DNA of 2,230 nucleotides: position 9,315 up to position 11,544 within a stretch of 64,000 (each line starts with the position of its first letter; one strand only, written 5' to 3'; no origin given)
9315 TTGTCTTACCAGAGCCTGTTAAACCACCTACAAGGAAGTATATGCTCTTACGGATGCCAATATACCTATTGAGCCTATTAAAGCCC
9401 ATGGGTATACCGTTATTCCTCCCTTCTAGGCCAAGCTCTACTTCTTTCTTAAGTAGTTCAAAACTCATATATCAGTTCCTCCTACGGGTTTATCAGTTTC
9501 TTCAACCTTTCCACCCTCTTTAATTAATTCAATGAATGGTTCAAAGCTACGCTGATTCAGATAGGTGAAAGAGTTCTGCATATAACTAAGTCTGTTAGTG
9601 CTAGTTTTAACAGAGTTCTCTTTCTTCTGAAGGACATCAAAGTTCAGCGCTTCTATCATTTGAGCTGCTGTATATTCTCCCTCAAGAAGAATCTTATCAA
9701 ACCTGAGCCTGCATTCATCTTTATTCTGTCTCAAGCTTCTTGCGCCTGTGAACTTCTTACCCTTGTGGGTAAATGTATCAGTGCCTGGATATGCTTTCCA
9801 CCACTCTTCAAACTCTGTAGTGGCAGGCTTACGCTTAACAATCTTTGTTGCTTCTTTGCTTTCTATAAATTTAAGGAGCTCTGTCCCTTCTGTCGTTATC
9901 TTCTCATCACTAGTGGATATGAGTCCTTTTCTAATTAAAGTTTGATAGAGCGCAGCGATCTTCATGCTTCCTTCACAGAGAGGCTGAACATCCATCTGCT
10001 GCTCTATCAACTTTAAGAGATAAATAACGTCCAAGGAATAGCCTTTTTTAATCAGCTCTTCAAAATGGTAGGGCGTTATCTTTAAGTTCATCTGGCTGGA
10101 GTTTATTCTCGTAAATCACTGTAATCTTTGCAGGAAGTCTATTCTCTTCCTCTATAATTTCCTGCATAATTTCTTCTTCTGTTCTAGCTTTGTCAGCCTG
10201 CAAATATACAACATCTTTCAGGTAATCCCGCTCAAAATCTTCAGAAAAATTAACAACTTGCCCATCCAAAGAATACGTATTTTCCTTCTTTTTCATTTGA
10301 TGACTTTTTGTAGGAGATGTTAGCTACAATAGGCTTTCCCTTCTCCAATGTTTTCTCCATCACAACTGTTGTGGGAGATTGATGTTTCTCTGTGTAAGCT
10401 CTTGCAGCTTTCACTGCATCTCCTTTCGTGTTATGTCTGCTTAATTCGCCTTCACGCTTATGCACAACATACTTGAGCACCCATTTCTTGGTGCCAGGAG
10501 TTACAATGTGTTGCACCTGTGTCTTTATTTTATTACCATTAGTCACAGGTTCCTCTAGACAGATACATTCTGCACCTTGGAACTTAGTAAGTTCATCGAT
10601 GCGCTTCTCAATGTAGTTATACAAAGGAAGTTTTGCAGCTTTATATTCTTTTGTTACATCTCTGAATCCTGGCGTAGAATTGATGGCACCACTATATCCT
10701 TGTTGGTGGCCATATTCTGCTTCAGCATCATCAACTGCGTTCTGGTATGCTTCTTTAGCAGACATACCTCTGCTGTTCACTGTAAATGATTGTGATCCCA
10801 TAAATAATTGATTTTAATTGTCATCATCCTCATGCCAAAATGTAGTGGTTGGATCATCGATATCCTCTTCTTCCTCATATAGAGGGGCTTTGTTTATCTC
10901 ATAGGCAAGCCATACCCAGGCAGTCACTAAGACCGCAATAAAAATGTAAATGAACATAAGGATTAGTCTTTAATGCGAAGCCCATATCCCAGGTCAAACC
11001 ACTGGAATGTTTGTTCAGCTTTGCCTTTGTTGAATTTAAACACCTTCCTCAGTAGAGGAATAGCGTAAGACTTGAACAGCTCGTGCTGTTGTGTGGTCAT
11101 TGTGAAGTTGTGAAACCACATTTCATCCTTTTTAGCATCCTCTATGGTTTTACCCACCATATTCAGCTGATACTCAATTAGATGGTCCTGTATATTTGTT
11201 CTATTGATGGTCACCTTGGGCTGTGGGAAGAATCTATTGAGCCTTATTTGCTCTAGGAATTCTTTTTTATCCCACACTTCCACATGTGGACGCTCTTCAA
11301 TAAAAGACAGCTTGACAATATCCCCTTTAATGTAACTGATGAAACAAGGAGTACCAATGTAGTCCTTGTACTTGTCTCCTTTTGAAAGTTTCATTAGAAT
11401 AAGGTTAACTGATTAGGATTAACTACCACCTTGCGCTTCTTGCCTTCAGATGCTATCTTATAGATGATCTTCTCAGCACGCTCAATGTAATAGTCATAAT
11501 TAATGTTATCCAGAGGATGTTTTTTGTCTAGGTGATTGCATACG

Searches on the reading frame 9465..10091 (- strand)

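Call 81: search_protein_families(library=phrogs, proteins=[window:9465-10091:-], max_evalue=0.001)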
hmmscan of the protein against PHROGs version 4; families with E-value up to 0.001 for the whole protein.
window:9465-10091:- (208 aa): 1 family
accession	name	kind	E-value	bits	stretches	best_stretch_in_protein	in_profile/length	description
phrog_270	-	DNA, RNA and nucleotide metabolism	6.2e-05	23.5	1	79-190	164-253/383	replication initiation protein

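Call 82: search_protein_families(library=pfam, proteins=[window:9465-10091:-], max_evalue=0.01)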
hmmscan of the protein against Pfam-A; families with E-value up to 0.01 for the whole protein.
window:9465-10091:- (208 aa): 0 families

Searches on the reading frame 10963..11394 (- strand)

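Call 82: search_protein_families(library=pfam, proteins=[window:10963-11394:-], max_evalue=0.01)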
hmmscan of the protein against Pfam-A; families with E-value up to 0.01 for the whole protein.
window:10963-11394:- (143 aa): 1 family
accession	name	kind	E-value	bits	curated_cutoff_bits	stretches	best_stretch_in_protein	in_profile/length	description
PF09612.15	HtrL_YibB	-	0.0054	16.8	24.1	1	42-138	48-151/267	Bacterial protein of unknown function (HtrL_YibB)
